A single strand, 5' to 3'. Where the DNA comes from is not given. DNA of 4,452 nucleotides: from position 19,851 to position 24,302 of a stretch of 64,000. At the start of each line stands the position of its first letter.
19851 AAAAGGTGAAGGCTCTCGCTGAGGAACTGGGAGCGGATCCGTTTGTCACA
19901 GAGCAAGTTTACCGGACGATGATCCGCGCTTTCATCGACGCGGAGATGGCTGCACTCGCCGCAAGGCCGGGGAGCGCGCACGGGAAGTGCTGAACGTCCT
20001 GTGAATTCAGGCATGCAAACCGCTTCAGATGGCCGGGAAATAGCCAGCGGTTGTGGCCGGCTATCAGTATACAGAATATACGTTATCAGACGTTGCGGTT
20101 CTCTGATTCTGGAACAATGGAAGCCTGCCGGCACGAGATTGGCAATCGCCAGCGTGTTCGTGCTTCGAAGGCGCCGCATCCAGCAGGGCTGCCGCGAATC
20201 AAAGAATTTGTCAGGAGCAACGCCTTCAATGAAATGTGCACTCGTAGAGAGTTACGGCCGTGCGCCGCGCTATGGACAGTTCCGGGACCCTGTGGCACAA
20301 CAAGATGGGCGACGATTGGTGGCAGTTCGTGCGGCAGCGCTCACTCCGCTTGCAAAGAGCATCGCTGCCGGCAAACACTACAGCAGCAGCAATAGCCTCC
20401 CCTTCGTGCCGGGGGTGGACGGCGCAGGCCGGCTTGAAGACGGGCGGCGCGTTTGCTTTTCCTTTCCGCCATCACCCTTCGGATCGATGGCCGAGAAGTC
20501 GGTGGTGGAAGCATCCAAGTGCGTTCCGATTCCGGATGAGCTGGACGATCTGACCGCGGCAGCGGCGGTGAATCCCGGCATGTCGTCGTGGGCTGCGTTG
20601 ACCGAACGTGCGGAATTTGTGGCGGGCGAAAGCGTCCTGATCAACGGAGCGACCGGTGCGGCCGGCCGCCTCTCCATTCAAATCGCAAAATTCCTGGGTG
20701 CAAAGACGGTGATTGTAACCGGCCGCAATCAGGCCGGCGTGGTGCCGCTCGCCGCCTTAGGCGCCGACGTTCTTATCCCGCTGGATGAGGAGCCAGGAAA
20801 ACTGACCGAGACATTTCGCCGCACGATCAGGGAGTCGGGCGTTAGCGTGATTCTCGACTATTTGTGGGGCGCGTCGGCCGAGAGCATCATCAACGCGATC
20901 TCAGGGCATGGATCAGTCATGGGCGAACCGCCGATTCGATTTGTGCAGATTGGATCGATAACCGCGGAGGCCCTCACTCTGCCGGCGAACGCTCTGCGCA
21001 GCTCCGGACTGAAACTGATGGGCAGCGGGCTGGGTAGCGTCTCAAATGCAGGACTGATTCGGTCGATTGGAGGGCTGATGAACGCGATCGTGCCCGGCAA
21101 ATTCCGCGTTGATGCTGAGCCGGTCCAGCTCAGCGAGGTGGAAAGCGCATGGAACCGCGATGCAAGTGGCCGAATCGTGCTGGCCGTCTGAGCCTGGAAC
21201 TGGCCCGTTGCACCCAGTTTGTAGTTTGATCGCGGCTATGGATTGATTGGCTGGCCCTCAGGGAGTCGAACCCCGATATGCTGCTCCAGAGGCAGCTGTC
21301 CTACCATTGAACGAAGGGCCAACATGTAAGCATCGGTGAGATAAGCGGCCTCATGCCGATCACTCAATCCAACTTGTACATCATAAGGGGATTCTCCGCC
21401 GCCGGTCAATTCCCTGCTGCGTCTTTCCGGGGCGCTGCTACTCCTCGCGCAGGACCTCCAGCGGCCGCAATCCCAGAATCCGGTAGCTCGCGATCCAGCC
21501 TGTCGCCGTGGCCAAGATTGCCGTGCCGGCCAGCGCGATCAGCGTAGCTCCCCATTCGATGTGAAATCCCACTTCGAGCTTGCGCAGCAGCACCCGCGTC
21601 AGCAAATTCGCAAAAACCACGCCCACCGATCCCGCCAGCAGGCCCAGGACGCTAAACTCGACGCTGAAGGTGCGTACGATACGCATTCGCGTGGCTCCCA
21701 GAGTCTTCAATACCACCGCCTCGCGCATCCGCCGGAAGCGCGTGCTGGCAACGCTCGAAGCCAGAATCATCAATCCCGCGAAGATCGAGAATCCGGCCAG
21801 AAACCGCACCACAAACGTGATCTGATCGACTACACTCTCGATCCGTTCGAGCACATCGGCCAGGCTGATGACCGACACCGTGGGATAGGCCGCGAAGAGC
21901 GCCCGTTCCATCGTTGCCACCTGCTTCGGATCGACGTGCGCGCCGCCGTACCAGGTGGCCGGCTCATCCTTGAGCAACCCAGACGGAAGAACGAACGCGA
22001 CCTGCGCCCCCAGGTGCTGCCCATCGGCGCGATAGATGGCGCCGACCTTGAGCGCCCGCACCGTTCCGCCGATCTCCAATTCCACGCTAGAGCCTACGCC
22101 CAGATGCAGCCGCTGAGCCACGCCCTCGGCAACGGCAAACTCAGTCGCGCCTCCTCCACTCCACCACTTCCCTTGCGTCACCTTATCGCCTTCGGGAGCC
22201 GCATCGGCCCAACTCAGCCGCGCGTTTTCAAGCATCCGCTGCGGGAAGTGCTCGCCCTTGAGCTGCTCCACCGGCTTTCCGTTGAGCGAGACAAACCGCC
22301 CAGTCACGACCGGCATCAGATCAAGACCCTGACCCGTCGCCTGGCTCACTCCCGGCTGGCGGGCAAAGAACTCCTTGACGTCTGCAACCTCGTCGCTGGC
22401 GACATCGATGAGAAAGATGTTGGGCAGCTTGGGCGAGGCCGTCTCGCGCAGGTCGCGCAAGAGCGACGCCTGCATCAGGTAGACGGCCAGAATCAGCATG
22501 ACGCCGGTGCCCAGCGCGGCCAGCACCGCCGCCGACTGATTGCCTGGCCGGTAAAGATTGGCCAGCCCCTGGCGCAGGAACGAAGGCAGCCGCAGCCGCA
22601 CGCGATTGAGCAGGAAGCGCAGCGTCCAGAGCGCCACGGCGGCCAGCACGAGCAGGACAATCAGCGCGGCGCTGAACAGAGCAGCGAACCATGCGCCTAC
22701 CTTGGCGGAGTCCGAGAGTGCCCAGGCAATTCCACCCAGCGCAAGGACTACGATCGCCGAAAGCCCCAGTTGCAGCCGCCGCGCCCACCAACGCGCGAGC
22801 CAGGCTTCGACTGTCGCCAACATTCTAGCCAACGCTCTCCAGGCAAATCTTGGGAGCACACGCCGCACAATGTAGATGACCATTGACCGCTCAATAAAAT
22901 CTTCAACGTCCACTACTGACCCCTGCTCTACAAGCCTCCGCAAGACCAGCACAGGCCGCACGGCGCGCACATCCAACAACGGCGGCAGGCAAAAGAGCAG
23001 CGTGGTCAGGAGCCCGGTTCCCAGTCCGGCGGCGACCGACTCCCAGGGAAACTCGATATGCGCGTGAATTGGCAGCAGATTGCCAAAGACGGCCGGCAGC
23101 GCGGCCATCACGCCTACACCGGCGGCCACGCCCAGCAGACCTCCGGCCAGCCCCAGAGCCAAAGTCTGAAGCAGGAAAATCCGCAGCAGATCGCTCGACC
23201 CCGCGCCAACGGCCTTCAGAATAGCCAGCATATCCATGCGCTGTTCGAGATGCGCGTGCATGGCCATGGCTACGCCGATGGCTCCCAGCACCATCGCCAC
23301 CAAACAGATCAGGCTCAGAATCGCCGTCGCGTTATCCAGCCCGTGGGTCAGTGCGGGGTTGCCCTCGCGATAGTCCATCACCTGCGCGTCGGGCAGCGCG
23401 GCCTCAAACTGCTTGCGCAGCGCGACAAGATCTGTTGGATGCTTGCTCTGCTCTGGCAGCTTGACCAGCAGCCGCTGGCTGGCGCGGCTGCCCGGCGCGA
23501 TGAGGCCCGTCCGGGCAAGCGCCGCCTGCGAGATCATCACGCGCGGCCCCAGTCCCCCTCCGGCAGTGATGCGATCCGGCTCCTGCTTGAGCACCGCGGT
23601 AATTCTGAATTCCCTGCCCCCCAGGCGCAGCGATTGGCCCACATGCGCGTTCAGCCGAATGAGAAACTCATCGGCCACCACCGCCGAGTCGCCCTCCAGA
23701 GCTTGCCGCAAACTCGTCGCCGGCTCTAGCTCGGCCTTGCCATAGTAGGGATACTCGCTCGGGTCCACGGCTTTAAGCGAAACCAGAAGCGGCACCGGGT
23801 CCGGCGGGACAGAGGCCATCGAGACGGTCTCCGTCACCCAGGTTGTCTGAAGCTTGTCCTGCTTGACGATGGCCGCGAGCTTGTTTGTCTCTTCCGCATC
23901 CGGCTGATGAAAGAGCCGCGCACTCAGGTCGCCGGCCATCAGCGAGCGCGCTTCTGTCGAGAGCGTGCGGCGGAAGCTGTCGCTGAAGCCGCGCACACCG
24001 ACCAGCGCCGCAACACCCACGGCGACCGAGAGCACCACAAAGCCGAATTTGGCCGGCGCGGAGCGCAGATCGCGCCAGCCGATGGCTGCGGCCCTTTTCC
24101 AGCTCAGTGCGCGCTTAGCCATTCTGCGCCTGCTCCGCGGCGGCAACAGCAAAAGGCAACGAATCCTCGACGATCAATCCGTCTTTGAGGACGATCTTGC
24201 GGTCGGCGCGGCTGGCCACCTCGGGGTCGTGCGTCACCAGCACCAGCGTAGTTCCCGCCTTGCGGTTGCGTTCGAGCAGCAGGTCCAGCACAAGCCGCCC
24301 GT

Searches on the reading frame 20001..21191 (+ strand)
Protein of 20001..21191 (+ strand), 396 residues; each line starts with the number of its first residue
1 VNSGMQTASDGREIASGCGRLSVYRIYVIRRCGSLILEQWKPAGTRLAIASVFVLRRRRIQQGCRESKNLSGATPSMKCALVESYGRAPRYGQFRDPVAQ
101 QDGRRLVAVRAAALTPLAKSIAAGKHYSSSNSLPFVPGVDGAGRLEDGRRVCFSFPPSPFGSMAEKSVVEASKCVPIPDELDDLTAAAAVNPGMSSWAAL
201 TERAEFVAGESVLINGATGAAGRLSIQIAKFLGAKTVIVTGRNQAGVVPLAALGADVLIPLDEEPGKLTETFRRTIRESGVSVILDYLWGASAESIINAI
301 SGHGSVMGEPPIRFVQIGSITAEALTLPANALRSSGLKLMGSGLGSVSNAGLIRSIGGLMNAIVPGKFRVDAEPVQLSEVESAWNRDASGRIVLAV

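Call 10: search_protein_families(library=pfam, proteins=[window:20001-21191:+], max_evalue=0.01)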
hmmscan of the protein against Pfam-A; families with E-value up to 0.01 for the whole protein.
window:20001-21191:+ (396 aa): 2 families
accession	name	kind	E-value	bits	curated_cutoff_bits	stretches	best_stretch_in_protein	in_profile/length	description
PF00107.32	ADH_zinc_N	-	3.2e-07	30.8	31.8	1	222-346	3-116/129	Zinc-binding dehydrogenase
PF08240.17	ADH_N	-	0.00058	20.5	23.5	0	102-179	2-104/104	Alcohol dehydrogenase GroES-like domain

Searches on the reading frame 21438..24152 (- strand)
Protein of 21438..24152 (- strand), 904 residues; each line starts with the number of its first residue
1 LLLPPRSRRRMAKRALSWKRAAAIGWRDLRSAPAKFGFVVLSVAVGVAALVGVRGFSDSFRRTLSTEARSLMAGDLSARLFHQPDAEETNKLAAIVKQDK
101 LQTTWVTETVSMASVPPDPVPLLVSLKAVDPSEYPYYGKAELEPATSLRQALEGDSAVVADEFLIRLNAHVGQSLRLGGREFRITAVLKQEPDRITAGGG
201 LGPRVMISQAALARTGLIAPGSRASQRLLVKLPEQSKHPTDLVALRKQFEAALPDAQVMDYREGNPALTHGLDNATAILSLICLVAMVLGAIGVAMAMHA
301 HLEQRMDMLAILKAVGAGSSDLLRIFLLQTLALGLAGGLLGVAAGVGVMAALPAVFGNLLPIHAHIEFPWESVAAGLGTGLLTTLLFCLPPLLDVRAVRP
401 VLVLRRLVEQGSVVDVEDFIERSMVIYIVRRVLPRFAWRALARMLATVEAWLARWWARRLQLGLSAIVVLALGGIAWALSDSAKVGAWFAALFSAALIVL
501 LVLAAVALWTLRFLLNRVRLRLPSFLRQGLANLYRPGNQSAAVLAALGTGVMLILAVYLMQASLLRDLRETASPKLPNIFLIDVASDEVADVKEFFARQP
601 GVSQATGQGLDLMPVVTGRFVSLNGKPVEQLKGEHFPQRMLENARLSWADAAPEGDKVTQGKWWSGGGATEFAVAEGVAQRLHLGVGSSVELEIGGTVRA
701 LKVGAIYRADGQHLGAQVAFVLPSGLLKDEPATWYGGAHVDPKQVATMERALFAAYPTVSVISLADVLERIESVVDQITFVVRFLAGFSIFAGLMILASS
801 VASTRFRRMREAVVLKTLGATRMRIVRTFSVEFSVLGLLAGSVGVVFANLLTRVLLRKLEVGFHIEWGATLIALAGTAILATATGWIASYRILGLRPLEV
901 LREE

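Call 10: search_protein_families(library=pfam, proteins=[window:21438-24152:-], max_evalue=0.01)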
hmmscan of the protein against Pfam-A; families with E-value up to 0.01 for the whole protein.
window:21438-24152:- (904 aa): 2 families
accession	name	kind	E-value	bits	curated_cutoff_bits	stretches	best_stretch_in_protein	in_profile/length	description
PF02687.27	FtsX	-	8.9e-23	81.1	25.5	2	281-396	2-116/120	FtsX-like permease C-terminal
PF12704.14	MacB_PCD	-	7e-14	53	27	1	39-235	4-194/207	MacB-like periplasmic core domain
